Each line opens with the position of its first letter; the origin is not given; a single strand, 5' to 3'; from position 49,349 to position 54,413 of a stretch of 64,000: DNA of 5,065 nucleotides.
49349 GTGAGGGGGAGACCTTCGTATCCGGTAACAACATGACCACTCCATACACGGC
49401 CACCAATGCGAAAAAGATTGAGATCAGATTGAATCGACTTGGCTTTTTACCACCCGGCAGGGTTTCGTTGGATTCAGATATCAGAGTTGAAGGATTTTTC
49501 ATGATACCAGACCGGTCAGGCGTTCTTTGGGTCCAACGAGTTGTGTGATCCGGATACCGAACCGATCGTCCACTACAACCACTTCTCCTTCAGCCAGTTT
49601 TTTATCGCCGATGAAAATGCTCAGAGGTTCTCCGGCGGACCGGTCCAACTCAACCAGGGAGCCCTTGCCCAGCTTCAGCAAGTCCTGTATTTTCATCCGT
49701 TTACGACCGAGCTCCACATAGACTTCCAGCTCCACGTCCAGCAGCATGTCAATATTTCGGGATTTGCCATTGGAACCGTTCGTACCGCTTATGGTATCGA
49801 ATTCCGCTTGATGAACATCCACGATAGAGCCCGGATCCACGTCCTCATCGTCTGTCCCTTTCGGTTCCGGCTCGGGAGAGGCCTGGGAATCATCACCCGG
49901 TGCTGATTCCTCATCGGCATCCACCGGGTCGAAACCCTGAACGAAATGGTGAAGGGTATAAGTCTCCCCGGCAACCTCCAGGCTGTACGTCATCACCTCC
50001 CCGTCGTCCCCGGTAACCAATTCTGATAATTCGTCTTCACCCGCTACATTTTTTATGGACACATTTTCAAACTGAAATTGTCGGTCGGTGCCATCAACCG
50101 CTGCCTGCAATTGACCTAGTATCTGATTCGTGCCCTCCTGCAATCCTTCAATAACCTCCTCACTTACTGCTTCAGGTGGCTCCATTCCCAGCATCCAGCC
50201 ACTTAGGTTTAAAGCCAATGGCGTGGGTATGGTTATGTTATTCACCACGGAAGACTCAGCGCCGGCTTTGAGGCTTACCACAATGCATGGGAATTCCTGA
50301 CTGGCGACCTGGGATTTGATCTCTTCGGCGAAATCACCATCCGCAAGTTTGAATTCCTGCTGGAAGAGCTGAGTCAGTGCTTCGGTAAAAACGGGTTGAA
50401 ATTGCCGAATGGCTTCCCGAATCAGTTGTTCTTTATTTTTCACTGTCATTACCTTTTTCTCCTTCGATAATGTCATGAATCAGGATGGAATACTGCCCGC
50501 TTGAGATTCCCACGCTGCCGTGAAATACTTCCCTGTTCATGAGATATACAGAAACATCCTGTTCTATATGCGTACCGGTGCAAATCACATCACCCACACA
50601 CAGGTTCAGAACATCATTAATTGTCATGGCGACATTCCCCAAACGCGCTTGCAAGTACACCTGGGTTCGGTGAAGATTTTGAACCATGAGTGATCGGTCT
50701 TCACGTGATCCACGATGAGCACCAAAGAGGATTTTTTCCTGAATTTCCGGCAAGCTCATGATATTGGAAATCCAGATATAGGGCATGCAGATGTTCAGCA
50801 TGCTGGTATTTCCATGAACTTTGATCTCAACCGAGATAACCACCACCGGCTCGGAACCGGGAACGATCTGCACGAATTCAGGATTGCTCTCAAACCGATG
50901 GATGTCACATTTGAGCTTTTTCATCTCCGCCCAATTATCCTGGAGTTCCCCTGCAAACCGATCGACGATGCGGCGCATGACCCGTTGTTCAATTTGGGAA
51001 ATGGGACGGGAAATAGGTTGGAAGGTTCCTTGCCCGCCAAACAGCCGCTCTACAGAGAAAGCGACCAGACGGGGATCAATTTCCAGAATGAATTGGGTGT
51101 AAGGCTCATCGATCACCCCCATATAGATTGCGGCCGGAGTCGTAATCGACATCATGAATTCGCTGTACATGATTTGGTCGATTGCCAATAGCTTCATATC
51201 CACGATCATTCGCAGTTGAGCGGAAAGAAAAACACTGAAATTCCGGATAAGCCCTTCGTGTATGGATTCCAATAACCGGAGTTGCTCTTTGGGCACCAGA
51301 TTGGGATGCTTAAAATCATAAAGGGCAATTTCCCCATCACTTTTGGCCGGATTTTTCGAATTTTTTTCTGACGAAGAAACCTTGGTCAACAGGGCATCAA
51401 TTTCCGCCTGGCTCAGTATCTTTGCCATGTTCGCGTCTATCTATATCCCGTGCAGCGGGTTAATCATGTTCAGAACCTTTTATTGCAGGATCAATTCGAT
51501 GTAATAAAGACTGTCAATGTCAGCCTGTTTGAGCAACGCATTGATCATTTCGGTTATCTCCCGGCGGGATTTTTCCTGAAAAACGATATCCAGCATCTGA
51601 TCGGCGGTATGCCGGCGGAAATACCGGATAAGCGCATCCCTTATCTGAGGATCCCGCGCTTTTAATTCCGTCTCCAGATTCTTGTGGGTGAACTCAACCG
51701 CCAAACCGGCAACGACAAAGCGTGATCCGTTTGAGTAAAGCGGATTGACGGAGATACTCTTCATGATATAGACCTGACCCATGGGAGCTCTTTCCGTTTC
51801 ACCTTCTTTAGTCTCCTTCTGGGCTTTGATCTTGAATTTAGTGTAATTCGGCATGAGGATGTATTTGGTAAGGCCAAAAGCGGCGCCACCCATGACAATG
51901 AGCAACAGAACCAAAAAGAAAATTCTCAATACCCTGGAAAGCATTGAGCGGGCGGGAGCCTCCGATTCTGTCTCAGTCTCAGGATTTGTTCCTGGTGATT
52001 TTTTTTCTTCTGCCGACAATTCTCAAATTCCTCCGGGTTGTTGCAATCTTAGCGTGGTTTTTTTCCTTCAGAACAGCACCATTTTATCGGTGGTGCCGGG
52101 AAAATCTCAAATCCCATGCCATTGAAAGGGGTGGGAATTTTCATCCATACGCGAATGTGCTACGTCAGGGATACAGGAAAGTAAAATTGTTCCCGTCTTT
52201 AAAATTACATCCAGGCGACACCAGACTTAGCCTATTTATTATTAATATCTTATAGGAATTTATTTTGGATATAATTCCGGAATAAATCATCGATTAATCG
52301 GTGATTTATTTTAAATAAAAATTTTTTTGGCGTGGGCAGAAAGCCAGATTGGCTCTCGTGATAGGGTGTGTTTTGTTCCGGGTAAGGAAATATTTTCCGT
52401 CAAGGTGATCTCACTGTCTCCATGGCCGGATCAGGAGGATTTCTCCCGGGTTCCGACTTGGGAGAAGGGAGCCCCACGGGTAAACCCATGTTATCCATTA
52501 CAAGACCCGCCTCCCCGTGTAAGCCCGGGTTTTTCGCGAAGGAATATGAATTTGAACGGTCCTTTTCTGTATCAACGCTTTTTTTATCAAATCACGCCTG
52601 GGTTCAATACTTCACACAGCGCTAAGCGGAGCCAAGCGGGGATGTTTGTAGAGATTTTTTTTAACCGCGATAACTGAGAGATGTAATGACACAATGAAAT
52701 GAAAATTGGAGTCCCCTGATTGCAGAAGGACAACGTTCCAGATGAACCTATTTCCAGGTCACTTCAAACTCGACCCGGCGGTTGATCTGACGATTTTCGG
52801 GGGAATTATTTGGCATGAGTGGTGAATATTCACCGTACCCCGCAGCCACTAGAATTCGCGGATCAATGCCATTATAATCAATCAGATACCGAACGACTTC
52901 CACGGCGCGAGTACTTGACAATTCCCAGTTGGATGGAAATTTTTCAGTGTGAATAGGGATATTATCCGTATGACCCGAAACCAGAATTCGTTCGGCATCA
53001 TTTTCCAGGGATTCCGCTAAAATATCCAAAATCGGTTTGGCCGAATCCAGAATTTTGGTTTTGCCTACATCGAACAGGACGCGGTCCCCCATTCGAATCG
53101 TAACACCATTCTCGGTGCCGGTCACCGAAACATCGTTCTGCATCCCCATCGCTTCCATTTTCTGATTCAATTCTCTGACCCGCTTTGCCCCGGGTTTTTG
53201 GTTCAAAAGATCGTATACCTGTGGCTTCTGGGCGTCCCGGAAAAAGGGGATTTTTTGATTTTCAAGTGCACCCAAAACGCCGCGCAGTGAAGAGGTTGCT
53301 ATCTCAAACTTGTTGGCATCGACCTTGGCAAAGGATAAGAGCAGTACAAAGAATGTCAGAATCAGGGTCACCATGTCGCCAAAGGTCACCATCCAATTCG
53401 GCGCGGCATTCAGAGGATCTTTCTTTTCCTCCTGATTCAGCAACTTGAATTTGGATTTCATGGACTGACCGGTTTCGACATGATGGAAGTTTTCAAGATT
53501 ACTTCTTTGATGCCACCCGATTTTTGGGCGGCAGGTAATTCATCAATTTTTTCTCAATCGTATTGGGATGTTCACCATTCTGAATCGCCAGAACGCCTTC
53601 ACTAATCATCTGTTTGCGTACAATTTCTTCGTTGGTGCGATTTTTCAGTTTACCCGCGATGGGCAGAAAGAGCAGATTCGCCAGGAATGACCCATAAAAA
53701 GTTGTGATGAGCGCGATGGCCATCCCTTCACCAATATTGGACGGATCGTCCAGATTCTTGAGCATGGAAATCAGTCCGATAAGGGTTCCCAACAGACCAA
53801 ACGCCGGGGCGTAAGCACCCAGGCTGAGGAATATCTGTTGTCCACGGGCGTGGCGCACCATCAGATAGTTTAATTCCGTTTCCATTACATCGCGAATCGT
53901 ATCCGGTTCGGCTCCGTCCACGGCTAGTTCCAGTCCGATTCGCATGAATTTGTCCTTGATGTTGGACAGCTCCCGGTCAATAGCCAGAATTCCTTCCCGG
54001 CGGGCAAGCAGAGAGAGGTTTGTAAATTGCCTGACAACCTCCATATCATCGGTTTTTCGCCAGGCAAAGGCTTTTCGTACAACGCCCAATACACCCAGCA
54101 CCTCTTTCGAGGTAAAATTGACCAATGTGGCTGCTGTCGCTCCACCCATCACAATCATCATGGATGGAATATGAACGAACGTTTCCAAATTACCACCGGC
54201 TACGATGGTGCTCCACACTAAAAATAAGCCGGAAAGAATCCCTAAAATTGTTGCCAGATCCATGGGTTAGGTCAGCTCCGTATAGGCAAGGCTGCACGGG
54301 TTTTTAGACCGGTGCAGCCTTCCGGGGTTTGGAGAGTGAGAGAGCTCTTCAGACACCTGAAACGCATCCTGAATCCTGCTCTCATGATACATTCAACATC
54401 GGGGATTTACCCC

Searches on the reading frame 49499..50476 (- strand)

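Call 55: search_protein_families(library=pfam, proteins=[window:49499-50476:-], max_evalue=0.00001)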
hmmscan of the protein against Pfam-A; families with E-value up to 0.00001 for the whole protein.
window:49499-50476:- (325 aa): 1 family
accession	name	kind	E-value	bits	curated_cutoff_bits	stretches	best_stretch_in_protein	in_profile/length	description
PF01052.25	FliMN_C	-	4.9e-23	81.3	23.8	1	244-314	2-72/73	Type III flagellar switch regulator (C-ring) FliN C-term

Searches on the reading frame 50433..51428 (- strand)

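Call 55: search_protein_families(library=pfam, proteins=[window:50433-51428:-], max_evalue=0.00001)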
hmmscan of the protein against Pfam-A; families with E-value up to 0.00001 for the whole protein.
window:50433-51428:- (331 aa): 2 families
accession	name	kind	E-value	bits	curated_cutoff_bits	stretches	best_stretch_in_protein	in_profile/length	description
PF02154.20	FliM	-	1.3e-47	162.7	27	1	37-225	1-190/192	Flagellar motor switch protein FliM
PF01052.25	FliMN_C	-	2.5e-16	59.8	23.8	1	251-321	2-72/73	Type III flagellar switch regulator (C-ring) FliN C-term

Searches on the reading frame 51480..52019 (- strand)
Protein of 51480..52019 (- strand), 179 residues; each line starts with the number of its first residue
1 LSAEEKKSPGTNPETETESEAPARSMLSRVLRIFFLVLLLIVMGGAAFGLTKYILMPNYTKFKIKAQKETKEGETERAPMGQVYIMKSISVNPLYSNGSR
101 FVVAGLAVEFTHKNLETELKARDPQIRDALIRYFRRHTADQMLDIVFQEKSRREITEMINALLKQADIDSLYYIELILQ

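Call 55: search_protein_families(library=pfam, proteins=[window:51480-52019:-], max_evalue=0.00001)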
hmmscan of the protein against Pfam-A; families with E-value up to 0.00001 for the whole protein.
window:51480-52019:- (179 aa): 1 family
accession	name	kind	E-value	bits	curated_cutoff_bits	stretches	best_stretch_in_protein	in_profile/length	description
PF03748.19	FliL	-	5e-12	46.7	24.6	1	86-179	4-103/103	Flagellar basal body-associated protein FliL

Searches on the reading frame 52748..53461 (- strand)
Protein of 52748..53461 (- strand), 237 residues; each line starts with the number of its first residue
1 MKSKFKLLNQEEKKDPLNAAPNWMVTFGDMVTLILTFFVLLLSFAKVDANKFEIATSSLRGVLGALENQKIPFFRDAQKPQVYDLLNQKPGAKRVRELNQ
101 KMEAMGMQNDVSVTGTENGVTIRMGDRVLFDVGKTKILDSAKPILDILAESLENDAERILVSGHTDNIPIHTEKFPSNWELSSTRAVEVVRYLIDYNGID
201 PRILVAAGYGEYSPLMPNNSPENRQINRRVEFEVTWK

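Call 7: search_protein_families(library=ncbifam, proteins=[window:52748-53461:-], max_evalue=0.001)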
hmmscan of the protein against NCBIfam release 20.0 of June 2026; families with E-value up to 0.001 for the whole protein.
window:52748-53461:- (237 aa): 37 families (the best 25 are shown)
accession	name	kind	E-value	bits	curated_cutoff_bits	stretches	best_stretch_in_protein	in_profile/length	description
NF006508.0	PRK08944.1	subfamily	1e-50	172.7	259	2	92-234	145-287/304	MotB family protein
NF005382.1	PRK06925.1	equivalog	7.4e-49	167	264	1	24-232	1-221/225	flagellar motor protein MotS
NF006541.1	PRK09038.1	equivalog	2.1e-47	161.9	283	2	95-233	110-247/253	flagellar motor protein MotD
NF005831.1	PRK07734.1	equivalog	1e-40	140.1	301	1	20-232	15-246/250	flagellar motor protein MotB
NF005236.0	PRK06742.1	equivalog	1.5e-39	135.8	312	1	14-231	3-220/225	flagellar motor protein MotS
NF005195.1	PRK06667.1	equivalog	1.9e-35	122.8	300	1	14-231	5-232/241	flagellar motor protein MotB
TIGR03350.1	type_VI_ompA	equivalog_domain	2.6e-31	108.4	139.8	1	102-234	6-137/137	type VI secretion system protein TssL, long form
NF005444.0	PRK07033.1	equivalog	2.8e-29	102.3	520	1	61-234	258-421/438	DotU family type VI secretion system protein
NF053611.1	YiaD_Gzip_OmpA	equivalog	4e-25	88.7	175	1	98-233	74-205/206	YiaD family glycine zipper/OmpA-like lipoprotein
NF006542.0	PRK09039.1-1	equivalog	1.7e-24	86.7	388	1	120-235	509-625/627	peptidoglycan -binding protein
NF006543.0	PRK09039.1-2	equivalog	4.6e-24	85.9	305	1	107-235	217-348/350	peptidoglycan -binding protein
NF006544.0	PRK09039.1-3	equivalog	6.7e-23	81.8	362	1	94-236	202-342/343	peptidoglycan -binding protein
NF006545.0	PRK09039.1-4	equivalog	1.7e-21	77.3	372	1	124-235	222-340/342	peptidoglycan -binding protein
NF005999.0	PRK08126.1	subfamily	5.5e-21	74.9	571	1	118-235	317-431/432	hypothetical protein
NF006285.1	PRK08457.1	equivalog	7.1e-21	75.1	250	1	19-234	12-230/253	flagellar motor protein MotB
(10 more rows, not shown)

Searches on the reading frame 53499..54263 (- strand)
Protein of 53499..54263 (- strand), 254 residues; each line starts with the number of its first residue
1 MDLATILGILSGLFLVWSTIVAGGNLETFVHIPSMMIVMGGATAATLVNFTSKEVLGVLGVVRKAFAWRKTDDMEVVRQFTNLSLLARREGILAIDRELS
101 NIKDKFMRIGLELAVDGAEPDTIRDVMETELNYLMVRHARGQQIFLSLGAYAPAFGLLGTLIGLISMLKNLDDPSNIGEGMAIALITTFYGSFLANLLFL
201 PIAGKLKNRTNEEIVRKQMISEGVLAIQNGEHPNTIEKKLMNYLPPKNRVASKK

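Call 7: search_protein_families(library=ncbifam, proteins=[window:53499-54263:-], max_evalue=0.001)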
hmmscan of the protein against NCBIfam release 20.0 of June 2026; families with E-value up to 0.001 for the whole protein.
window:53499-54263:- (254 aa): 7 families
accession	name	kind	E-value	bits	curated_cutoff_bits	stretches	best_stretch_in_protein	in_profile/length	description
NF005383.1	PRK06926.1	equivalog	6.5e-77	258.2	394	1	1-250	4-256/271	flagellar motor protein MotP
NF006527.0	PRK08990.1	equivalog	5.6e-75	251.9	341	1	1-252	1-250/254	flagellar motor protein PomA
NF006583.0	PRK09109.1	equivalog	2.9e-65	219.8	237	1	1-244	1-245/246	flagellar motor protein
NF005997.1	PRK08124.1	equivalog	6.9e-65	218.6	340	1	1-252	1-254/259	flagellar motor stator protein MotA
NF006284.1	PRK08456.1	equivalog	3.9e-47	160.5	380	1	1-248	1-249/252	flagellar motor stator protein MotA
NF005237.0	PRK06743.1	equivalog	5.9e-39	134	373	1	2-244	19-265/277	flagellar motor protein MotP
TIGR03818.1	MotA1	equivalog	1.7e-22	79.9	303.8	2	116-234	136-255/282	flagellar motor stator protein MotA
